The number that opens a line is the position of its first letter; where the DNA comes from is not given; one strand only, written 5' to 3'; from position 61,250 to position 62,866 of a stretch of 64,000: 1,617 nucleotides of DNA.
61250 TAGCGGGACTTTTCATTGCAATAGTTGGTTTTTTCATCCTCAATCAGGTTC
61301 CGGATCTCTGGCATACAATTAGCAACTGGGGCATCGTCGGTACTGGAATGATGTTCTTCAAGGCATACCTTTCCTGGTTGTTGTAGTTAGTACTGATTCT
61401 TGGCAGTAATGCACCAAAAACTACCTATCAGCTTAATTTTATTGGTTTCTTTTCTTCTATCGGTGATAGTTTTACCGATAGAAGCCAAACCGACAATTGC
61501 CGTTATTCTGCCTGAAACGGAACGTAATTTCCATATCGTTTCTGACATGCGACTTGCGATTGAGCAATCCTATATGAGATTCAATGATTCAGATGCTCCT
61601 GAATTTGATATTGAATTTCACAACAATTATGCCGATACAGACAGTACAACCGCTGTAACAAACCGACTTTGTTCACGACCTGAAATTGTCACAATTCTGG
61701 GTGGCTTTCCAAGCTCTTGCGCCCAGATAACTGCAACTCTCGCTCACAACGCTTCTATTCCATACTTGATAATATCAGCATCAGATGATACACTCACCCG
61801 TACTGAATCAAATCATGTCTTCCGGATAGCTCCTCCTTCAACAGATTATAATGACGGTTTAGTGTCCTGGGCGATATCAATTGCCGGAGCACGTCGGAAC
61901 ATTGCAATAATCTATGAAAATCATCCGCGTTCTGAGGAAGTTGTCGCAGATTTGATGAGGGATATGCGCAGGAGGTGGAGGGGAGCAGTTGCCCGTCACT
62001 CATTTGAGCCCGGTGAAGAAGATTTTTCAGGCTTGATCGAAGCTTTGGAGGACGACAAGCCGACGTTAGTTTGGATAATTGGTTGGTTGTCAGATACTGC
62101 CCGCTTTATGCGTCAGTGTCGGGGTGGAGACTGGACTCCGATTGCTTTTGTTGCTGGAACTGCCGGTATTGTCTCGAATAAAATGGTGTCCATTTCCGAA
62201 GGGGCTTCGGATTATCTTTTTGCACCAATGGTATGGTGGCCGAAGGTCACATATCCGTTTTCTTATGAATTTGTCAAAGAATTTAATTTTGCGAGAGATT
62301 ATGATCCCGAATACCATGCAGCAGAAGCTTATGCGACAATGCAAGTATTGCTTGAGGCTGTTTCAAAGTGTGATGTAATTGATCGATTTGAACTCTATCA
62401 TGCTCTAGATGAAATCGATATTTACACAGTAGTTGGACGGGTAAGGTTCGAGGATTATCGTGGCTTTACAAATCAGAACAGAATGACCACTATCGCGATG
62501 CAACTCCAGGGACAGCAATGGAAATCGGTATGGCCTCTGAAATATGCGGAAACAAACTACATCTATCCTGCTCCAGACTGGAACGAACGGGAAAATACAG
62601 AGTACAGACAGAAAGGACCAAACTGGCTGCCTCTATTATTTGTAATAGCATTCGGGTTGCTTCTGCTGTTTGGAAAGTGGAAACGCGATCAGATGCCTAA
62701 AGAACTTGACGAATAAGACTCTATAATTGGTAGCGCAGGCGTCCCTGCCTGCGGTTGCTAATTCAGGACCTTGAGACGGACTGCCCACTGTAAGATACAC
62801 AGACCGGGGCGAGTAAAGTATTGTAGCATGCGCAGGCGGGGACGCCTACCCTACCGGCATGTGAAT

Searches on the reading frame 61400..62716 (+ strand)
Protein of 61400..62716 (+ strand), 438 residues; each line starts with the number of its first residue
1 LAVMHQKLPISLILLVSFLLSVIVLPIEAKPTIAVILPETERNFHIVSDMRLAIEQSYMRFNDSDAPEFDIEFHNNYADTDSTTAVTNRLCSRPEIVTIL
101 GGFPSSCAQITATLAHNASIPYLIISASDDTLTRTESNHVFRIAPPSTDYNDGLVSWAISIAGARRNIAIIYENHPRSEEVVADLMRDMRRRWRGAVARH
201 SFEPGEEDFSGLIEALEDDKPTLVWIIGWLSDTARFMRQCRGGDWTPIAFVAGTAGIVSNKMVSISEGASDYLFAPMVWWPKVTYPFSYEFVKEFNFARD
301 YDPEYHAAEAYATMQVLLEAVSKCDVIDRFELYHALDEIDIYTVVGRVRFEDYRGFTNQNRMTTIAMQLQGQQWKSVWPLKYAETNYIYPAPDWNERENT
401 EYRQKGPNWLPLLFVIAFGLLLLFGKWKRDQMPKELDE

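Call 11: search_protein_families(library=pfam, proteins=[window:61400-62716:+], max_evalue=0.01)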
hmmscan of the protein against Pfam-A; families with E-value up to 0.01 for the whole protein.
window:61400-62716:+ (438 aa): 3 families
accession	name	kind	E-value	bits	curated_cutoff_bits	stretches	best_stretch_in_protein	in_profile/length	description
PF13458.12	Peripla_BP_6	-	1.9e-26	94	31.7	1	50-360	21-332/343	Periplasmic binding protein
PF01094.35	ANF_receptor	-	3.6e-08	33.3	25.4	1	50-217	6-170/353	Receptor family ligand binding region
PF13433.12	Peripla_BP_5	-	0.0041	16.7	27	0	137-358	108-328/363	Periplasmic binding protein domain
